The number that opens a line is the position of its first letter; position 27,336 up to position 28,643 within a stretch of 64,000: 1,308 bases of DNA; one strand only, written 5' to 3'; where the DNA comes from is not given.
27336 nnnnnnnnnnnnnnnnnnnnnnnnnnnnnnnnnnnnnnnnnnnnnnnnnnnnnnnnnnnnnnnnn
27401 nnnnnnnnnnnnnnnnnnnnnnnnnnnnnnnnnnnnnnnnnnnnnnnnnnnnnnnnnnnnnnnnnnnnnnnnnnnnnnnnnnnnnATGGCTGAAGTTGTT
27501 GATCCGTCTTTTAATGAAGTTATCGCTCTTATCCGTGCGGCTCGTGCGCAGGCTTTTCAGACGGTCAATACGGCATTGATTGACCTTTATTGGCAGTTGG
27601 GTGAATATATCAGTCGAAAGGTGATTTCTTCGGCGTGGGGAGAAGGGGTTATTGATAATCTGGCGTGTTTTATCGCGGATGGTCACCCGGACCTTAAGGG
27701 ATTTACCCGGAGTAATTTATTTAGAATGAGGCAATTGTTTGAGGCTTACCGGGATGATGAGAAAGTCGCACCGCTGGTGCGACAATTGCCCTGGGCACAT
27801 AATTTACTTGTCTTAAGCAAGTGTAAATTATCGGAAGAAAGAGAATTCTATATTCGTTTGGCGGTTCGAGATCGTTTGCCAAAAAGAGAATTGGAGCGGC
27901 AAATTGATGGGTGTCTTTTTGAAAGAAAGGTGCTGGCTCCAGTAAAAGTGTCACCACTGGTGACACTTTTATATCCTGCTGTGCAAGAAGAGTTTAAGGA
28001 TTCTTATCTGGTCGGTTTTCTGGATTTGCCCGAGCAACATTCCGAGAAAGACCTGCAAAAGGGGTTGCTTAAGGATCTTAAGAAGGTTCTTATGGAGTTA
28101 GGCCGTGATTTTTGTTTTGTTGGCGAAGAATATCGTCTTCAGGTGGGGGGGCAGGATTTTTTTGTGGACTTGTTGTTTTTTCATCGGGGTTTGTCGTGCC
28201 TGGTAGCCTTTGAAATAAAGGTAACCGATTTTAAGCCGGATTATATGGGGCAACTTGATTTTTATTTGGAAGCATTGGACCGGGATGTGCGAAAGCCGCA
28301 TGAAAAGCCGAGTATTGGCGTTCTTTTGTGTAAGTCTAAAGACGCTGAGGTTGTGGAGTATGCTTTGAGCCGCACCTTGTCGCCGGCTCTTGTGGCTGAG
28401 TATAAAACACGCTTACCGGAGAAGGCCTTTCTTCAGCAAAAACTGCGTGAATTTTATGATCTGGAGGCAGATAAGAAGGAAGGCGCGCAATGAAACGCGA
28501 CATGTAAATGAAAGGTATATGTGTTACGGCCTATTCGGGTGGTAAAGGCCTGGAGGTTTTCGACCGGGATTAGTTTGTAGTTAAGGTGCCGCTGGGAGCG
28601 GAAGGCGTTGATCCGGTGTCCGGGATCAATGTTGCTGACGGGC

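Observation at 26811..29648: Foreign-looking insertion inside the glycan island: regulator, PDDEXK nuclease, truncated Schlafen-type ATPase remnant and papain-like peptidase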

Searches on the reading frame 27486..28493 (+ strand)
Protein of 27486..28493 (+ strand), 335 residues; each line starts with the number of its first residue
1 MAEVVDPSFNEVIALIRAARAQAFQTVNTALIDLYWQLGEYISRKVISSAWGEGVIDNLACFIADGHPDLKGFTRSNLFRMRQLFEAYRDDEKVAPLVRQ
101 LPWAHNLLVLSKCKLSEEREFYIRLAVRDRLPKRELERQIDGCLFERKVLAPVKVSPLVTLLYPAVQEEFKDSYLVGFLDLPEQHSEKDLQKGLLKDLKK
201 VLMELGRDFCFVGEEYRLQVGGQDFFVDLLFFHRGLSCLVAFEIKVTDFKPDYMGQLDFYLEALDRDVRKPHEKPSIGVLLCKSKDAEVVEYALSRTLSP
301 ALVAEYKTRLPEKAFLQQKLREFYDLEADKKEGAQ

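Call 3: search_protein_families(library=pfam, proteins=[window:27486-28493:+], max_evalue=0.01)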
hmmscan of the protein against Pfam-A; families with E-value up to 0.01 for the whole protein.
window:27486-28493:+ (335 aa): 2 families
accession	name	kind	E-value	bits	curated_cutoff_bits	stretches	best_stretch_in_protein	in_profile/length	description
PF06250.17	YhcG_C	-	1.4e-54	184.6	32.5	1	168-320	2-156/157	YhcG PDDEXK nuclease domain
PF17761.7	DUF1016_N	-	5e-38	130.7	32.8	1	12-147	2-137/137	DUF1016 N-terminal domain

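Call 5: search_protein_families(library=ncbifam, proteins=[window:27486-28493:+], max_evalue=0.01)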
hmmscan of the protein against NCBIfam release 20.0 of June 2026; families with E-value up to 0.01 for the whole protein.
window:27486-28493:+ (335 aa): 0 families

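Call 6: search_protein_families(library=padloc, proteins=[window:27486-28493:+], max_evalue=0.01)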
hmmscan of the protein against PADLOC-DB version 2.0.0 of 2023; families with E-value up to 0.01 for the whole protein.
window:27486-28493:+ (335 aa): 31 families (the best 25 are shown)
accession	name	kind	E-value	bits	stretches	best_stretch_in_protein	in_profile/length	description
PDLC04795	PDC-S02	-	1.9e-126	420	1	7-331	26-351/357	-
PDLC04831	PDC-S02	-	1.8e-112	374.3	1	9-326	15-333/346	-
PDLC04810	PDC-S02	-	3e-92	307.6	1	10-329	16-349/355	-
PDLC04803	PDC-S02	-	1e-87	292.2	1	70-331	7-265/269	-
PDLC04822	PDC-S02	-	1.2e-86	288.9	1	7-291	12-293/294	-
PDLC04807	PDC-S02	-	4.1e-84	280.8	1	8-325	16-340/351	-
PDLC04801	PDC-S02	-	2.7e-79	263.9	2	4-160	10-166/205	-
PDLC04813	PDC-S02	-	2.1e-67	224.4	1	166-331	4-169/175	-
PDLC04826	PDC-S02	-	4.2e-51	171.7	1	9-209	15-216/222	-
PDLC04827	PDC-S02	-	2.2e-41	140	1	9-221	14-230/234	-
PDLC04820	PDC-S02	-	1.5e-39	134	1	6-321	27-317/332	-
PDLC04821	PDC-S02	-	1.3e-38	130.2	1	6-121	11-126/133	-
PDLC04794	PDC-S02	-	3.6e-36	122.2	1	8-102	4-98/108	-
PDLC04798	PDC-S02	-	1.3e-35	121.5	1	170-311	51-192/222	-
PDLC04800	PDC-S02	-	2.6e-31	106.6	1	10-120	16-126/129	-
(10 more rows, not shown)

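Call 25: search_solved_structures(query=window:27486-28493:+, max_evalue=0.01)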
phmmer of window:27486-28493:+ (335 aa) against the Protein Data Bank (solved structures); distinct sequences matched with E-value up to 0.01: 0.

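Call 54: find_homologous_proteins(query=window:27486-28493:+, max_evalue=1e-20)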
Query window:27486-28493:+ (335 aa): 8000 proteins with E <= 1e-20 among 8000 candidates; the best 120 are listed.
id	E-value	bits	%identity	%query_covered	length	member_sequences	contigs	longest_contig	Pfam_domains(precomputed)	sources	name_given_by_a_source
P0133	2.9e-220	748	100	100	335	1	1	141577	PF17761.8,PF06250.18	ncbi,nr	ncbi:MAG: DUF1016 family protein [Candidatus Omnitrophica bacterium]|nr:DUF1016 family protein [Cand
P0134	2.1e-181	621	82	99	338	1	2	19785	PF17761.8,PF06250.18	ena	-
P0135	3.4e-175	600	80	99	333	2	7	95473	PF17761.8,PF06250.18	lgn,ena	-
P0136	3.9e-168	577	76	99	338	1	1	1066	PF17761.8,PF06250.18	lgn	-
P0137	4.2e-162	557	74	99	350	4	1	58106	PF17761.8,PF06250.18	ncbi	-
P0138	9.5e-160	549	71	99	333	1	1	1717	PF17761.8,PF06250.18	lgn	-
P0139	4.6e-154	531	67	97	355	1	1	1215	PF17761.8,PF06250.18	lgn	-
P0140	6.9e-154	530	69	99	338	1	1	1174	PF17761.8,PF06250.18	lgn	-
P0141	8.8e-153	526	67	97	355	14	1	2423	PF17761.8,PF06250.18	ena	-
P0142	2.5e-152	525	67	97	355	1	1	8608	PF17761.8,PF06250.18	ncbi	-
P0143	4.9e-151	521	69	96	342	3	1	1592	PF17761.8,PF06250.18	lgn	-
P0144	7.9e-151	520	69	96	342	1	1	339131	PF17761.8,PF06250.18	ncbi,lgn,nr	ncbi:MAG: DUF1016 domain-containing protein [Ignavibacteriae bacterium]|nr:DUF1016 domain-containing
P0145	1.1e-149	516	67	99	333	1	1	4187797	PF17761.8,PF06250.18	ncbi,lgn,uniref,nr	ncbi:PDDEXK nuclease domain-containing protein [Anthocerotibacter panamensis]|uniref:PDDEXK nuclease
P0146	6.4e-148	511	69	98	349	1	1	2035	PF17761.8,PF06250.18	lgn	-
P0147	1.3e-147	509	68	97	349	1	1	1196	PF17761.8,PF06250.18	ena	-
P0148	2.0e-147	509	65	99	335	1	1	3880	PF17761.8,PF06250.18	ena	-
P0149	2.2e-147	509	68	96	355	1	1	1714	PF17761.8,PF06250.18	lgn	-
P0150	2.6e-147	509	64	99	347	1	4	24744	PF17761.8,PF06250.18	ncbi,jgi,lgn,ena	-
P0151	3.8e-147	508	68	96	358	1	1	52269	PF17761.8,PF06250.18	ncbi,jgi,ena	-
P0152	4.7e-147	508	67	97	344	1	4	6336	PF17761.8,PF06250.18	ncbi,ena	-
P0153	6.5e-147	507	67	98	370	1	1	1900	PF17761.8,PF06250.18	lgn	-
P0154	8.8e-147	507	68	95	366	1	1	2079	PF17761.8,PF06250.18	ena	-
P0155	1.2e-146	506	67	96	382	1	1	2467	PF17761.8,PF06250.18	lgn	-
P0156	1.2e-146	506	69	96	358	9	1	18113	PF17761.8,PF06250.18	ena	-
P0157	1.4e-146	506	67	98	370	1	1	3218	PF17761.8,PF06250.18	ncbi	-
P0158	1.8e-146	506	66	98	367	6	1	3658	PF17761.8,PF06250.18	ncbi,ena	-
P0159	2.0e-146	506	67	96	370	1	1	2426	PF17761.8,PF06250.18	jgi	jgi:predicted nuclease of restriction endonuclease-like (RecB) superfamily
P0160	2.6e-146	505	67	99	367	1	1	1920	PF17761.8,PF06250.18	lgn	-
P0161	4.3e-146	505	68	96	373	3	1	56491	PF17761.8,PF06250.18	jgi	jgi:predicted nuclease of restriction endonuclease-like (RecB) superfamily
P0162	5.6e-146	504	67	95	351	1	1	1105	PF17761.8,PF06250.18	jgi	jgi:predicted nuclease of restriction endonuclease-like (RecB) superfamily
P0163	5.7e-146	504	67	96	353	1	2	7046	PF17761.8,PF06250.18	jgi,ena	-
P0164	6.5e-146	504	69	97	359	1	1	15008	PF17761.8,PF06250.18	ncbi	-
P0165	6.8e-146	504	66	97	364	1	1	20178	PF17761.8,PF06250.18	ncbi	-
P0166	9.6e-146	503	67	96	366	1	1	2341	PF17761.8,PF06250.18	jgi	jgi:predicted nuclease of restriction endonuclease-like (RecB) superfamily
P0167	1.5e-145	503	68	98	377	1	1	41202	PF17761.8,PF06250.18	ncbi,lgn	-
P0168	1.5e-145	503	67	98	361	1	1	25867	PF17761.8,PF06250.18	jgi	jgi:predicted nuclease of restriction endonuclease-like (RecB) superfamily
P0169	1.7e-145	503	67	96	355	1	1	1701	PF17761.8,PF06250.18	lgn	-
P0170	1.9e-145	502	67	98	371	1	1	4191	PF17761.8,PF06250.18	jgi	jgi:predicted nuclease of restriction endonuclease-like (RecB) superfamily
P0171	2.7e-145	502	68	95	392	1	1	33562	PF17761.8,PF06250.18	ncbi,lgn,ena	-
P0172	3.3e-145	502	67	95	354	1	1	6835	PF17761.8,PF06250.18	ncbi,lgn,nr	ncbi:MAG TPA: PDDEXK nuclease domain-containing protein [Verrucomicrobiae bacterium]|nr:PDDEXK nucle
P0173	3.6e-145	501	65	97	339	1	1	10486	PF17761.8,PF06250.18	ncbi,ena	-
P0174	3.9e-145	501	68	96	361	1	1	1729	PF17761.8,PF06250.18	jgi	-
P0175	4.6e-145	501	66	98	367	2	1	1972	PF17761.8,PF06250.18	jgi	jgi:predicted nuclease of restriction endonuclease-like (RecB) superfamily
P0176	5.1e-145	501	66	97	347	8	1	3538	PF17761.8,PF06250.18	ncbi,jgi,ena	jgi:predicted nuclease of restriction endonuclease-like (RecB) superfamily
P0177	5.3e-145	501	68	96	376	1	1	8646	PF17761.8,PF06250.18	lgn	-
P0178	5.5e-145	501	69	95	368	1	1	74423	PF17761.8,PF06250.18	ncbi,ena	-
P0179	5.9e-145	501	66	96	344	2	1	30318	PF17761.8,PF06250.18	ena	-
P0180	6.8e-145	501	67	96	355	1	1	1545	PF17761.8,PF06250.18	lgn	-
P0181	1.0e-144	500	66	98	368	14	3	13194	PF17761.8,PF06250.18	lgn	-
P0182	1.3e-144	500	65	99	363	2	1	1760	PF17761.8,PF06250.18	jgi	-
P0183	1.3e-144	500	67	98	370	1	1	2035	PF17761.8,PF06250.18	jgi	-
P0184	1.7e-144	499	65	97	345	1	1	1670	PF17761.8,PF06250.18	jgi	jgi:predicted nuclease of restriction endonuclease-like (RecB) superfamily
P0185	1.7e-144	499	67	97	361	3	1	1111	PF17761.8,PF06250.18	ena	-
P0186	2.0e-144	499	67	96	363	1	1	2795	PF17761.8,PF06250.18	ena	-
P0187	2.4e-144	499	68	96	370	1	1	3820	PF17761.8,PF06250.18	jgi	jgi:predicted nuclease of restriction endonuclease-like (RecB) superfamily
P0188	2.5e-144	499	67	96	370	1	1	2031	PF17761.8,PF06250.18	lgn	-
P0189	3.3e-144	498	66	97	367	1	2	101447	PF17761.8,PF06250.18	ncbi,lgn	-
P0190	3.9e-144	498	66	96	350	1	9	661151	PF17761.8,PF06250.18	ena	-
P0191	5.1e-144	498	67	98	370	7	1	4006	PF17761.8,PF06250.18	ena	-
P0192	5.5e-144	498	64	99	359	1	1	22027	PF17761.8,PF06250.18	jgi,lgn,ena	-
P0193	5.7e-144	498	62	99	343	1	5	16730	PF17761.8,PF06250.18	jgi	jgi:predicted nuclease of restriction endonuclease-like (RecB) superfamily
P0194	5.8e-144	498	67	98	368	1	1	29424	PF17761.8,PF06250.18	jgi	jgi:predicted nuclease of restriction endonuclease-like (RecB) superfamily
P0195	6.4e-144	497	68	97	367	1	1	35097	PF17761.8,PF06250.18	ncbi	-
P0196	6.8e-144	497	66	97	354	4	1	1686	PF17761.8,PF06250.18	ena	-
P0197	7.8e-144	497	67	97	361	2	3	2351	PF17761.8,PF06250.18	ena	-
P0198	8.5e-144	497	66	96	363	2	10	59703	PF17761.8,PF06250.18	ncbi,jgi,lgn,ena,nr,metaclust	ncbi:MAG: hypothetical protein A3G34_15825 [Candidatus Lindowbacteria bacterium RIFCSPLOWO2_12_FULL_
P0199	8.8e-144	497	65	97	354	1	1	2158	PF17761.8,PF06250.18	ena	-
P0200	9.2e-144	497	66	98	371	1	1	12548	PF17761.8,PF06250.18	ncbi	-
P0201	9.2e-144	497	65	96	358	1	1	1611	PF17761.8,PF06250.18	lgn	-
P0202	9.6e-144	497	67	99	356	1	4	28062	PF17761.8,PF06250.18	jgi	jgi:predicted nuclease of restriction endonuclease-like (RecB) superfamily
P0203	1.1e-143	497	66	98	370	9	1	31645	PF17761.8,PF06250.18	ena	-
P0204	1.1e-143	497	65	97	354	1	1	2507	PF17761.8,PF06250.18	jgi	jgi:predicted nuclease of restriction endonuclease-like (RecB) superfamily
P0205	1.3e-143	496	66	97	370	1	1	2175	PF17761.8,PF06250.18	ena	-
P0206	1.4e-143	496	66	96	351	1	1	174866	PF17761.8,PF06250.18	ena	-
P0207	1.4e-143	496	65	98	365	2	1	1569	PF17761.8,PF06250.18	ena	-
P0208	1.4e-143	496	66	97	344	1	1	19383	PF17761.8,PF06250.18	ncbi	-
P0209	1.5e-143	496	67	95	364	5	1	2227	PF17761.8,PF06250.18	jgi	-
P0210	1.6e-143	496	67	96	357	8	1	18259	PF17761.8,PF06250.18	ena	-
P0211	1.9e-143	496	66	97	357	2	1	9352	PF17761.8,PF06250.18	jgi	-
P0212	1.9e-143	496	66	98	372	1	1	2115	PF17761.8,PF06250.18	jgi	jgi:predicted nuclease of restriction endonuclease-like (RecB) superfamily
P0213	1.9e-143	496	66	96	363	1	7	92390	PF17761.8,PF06250.18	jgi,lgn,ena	-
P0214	1.9e-143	496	68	95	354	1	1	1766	PF17761.8,PF06250.18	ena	-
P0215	2.1e-143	496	66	95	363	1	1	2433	PF17761.8,PF06250.18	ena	-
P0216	2.2e-143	496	68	95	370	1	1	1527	PF17761.8,PF06250.18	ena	-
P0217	2.3e-143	496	67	96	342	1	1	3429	PF17761.8,PF06250.18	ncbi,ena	-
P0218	2.8e-143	495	67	96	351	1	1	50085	PF17761.8,PF06250.18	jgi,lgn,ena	-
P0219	3.0e-143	495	63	100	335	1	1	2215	PF17761.8,PF06250.18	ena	-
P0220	3.9e-143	495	66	96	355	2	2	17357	PF17761.8,PF06250.18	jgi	jgi:predicted nuclease of restriction endonuclease-like (RecB) superfamily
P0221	4.2e-143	495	69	91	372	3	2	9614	PF17761.8,PF06250.18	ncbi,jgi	jgi:predicted nuclease of restriction endonuclease-like (RecB) superfamily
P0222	4.6e-143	495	66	99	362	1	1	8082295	PF17761.8,PF06250.18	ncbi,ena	-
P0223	5.0e-143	494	67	96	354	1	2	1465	PF17761.8,PF06250.18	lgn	-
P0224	5.2e-143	494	66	98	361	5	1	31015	PF17761.8,PF06250.18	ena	-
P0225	5.6e-143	494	66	96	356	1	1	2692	PF17761.8,PF06250.18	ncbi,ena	-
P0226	6.1e-143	494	68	93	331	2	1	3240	PF17761.8,PF06250.18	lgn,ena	-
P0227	6.2e-143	494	67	95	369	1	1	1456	PF17761.8,PF06250.18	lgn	-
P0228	6.2e-143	494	66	98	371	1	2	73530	PF17761.8,PF06250.18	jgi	-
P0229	6.7e-143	494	67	99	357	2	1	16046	PF17761.8,PF06250.18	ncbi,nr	ncbi:MAG: DUF1016 family protein [Blastocatellia bacterium]|nr:DUF1016 family protein [Blastocatelli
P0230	7.0e-143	494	66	96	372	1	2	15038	PF17761.8,PF06250.18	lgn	-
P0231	8.1e-143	494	65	96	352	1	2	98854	PF17761.8,PF06250.18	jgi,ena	jgi:predicted nuclease of restriction endonuclease-like (RecB) superfamily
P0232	8.1e-143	494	65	99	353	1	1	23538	PF17761.8,PF06250.18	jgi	jgi:predicted nuclease of restriction endonuclease-like (RecB) superfamily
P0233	8.5e-143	494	65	98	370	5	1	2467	PF17761.8,PF06250.18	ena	-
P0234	9.0e-143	494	65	97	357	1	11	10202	PF17761.8,PF06250.18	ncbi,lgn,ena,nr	ncbi:MAG: DUF1016 domain-containing protein [Candidatus Brocadia sp.]|nr:MAG: DUF1016 domain-contain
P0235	9.5e-143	494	67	96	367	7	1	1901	PF17761.8,PF06250.18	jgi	jgi:predicted nuclease of restriction endonuclease-like (RecB) superfamily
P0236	1.1e-142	493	68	97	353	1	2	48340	PF17761.8,PF06250.18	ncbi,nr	ncbi:MAG: PDDEXK nuclease domain-containing protein [Blastocatellia bacterium]|nr:PDDEXK nuclease do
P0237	1.1e-142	493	67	95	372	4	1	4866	PF17761.8,PF06250.18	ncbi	ncbi:MAG: PDDEXK nuclease domain-containing protein [Blastocatellia bacterium]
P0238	1.3e-142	493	65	98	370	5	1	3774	PF17761.8,PF06250.18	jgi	jgi:predicted nuclease of restriction endonuclease-like (RecB) superfamily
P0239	1.8e-142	493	64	98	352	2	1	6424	PF17761.8,PF06250.18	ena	-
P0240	2.3e-142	492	66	96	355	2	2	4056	PF17761.8,PF06250.18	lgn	-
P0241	2.4e-142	492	67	96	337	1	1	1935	PF17761.8,PF06250.18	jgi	jgi:predicted nuclease of restriction endonuclease-like (RecB) superfamily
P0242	2.7e-142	492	66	96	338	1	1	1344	PF17761.8,PF06250.18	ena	-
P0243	2.8e-142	492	65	97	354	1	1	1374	PF17761.8,PF06250.18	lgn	-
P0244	2.9e-142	492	68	91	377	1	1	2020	PF17761.8,PF06250.18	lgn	-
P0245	3.8e-142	492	67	97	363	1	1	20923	PF17761.8,PF06250.18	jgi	jgi:predicted nuclease of restriction endonuclease-like (RecB) superfamily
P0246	4.3e-142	491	67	96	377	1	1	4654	PF17761.8,PF06250.18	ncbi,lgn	-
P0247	4.6e-142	491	66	98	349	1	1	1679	PF17761.8,PF06250.18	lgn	-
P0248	5.3e-142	491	64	99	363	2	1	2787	PF17761.8,PF06250.18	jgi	jgi:predicted nuclease of restriction endonuclease-like (RecB) superfamily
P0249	5.6e-142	491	67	96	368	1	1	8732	PF17761.8,PF06250.18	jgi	jgi:predicted nuclease of restriction endonuclease-like (RecB) superfamily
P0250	5.7e-142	491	66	95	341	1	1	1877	PF17761.8,PF06250.18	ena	-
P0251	5.7e-142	491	66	98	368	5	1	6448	PF17761.8,PF06250.18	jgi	-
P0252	6.3e-142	491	65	98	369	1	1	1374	PF17761.8,PF06250.18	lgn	-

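Call 55: find_encoding_contigs(protein=P0134, flank=6000, max_places=2)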
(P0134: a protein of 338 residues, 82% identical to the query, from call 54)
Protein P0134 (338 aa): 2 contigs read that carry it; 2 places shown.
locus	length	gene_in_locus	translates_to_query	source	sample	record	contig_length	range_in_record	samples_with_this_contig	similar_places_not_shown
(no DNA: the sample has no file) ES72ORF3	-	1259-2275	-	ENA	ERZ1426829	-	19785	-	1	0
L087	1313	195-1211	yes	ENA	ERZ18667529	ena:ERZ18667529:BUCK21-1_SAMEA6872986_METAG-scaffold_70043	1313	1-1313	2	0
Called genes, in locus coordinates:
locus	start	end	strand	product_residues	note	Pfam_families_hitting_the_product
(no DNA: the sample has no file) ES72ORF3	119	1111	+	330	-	PF01073:3Beta_HSD, PF01370:Epimerase, PF02719:Polysacc_synt_2, PF04321:RmlD_sub_bind, PF05368:NmrA, PF13460:NAD_binding_10, PF16363:GDP_Man_Dehyd, PF07993:NAD_binding_4 (weak)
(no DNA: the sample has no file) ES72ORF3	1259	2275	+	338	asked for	PF17761:DUF1016_N, PF06250:YhcG_C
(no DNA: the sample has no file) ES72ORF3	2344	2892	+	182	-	PF13412:HTH_24 (faint)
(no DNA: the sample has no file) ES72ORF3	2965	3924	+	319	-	PF02661:Fic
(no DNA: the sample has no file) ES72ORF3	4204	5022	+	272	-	PF01061:ABC2_membrane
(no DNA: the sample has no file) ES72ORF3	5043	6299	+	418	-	PF00005:ABC_tran, PF13304:AAA_21 (faint)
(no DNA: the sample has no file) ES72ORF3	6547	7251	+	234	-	PF02348:CTP_transf_3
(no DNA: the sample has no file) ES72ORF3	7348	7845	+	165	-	PF08282:Hydrolase_3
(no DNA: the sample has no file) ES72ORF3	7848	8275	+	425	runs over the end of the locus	PF01041:DegT_DnrJ_EryC1, PF01053:Cys_Met_Meta_PP (weak), PF01212:Beta_elim_lyase (weak)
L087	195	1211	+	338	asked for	PF17761:DUF1016_N, PF06250:YhcG_C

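Call 56: find_encoding_contigs(protein=P0135, flank=6000, max_places=3)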
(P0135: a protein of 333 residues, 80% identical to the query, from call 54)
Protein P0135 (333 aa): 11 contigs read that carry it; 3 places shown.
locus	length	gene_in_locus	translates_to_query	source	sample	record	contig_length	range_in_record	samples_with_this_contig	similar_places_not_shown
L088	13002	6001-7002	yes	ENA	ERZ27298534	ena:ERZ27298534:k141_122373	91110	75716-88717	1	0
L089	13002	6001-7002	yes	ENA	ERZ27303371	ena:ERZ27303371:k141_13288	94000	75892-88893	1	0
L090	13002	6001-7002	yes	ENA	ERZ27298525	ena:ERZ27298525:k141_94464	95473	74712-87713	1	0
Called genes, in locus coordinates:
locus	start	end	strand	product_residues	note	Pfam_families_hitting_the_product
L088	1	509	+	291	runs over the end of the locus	PF01040:UbiA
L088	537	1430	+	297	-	PF13489:Methyltransf_23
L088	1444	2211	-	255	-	PF13428:TPR_14 (faint)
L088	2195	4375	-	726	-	PF09586:YfhO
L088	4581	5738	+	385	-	PF13173:AAA_14, PF13635:DUF4143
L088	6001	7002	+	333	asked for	PF17761:DUF1016_N, PF06250:YhcG_C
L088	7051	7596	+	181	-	PF13412:HTH_24 (weak)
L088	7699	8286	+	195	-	PF13580:SIS_2, PF01380:SIS (faint)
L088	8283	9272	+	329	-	PF01370:Epimerase, PF04321:RmlD_sub_bind, PF16363:GDP_Man_Dehyd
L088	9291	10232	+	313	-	PF01073:3Beta_HSD, PF01370:Epimerase, PF02719:Polysacc_synt_2 (faint), PF04321:RmlD_sub_bind, PF13460:NAD_binding_10 (weak), PF16363:GDP_Man_Dehyd, PF07993:NAD_binding_4 (weak)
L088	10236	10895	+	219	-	PF13489:Methyltransf_23 (weak), PF13847:Methyltransf_31, PF08241:Methyltransf_11, PF08242:Methyltransf_12, PF13649:Methyltransf_25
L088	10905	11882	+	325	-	PF00676:E1_dh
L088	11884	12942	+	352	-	PF02779:Transket_pyr, PF02780:Transketolase_C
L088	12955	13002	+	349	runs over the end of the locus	PF08240:ADH_N, PF16912:Glu_dehyd_C (weak), PF00107:ADH_zinc_N, PF13602:ADH_zinc_N_2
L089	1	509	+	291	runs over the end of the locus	PF01040:UbiA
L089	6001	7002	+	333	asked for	PF17761:DUF1016_N, PF06250:YhcG_C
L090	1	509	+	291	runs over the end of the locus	PF01040:UbiA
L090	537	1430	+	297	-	PF13489:Methyltransf_23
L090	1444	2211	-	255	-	PF13428:TPR_14 (faint)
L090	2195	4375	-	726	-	PF09586:YfhO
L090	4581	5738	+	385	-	PF13173:AAA_14, PF13635:DUF4143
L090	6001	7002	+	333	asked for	PF17761:DUF1016_N, PF06250:YhcG_C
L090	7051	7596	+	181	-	PF13412:HTH_24 (weak)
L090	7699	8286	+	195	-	PF13580:SIS_2, PF01380:SIS (faint)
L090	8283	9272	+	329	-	PF01370:Epimerase, PF04321:RmlD_sub_bind, PF16363:GDP_Man_Dehyd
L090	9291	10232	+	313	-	PF01073:3Beta_HSD, PF01370:Epimerase, PF02719:Polysacc_synt_2 (faint), PF04321:RmlD_sub_bind, PF13460:NAD_binding_10 (weak), PF16363:GDP_Man_Dehyd, PF07993:NAD_binding_4 (weak)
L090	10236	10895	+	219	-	PF13489:Methyltransf_23, PF13847:Methyltransf_31, PF08241:Methyltransf_11, PF08242:Methyltransf_12, PF13649:Methyltransf_25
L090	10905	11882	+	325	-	PF00676:E1_dh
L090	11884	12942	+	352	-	PF02779:Transket_pyr, PF02780:Transketolase_C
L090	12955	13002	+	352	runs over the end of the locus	PF08240:ADH_N, PF16912:Glu_dehyd_C (weak), PF00107:ADH_zinc_N, PF13602:ADH_zinc_N_2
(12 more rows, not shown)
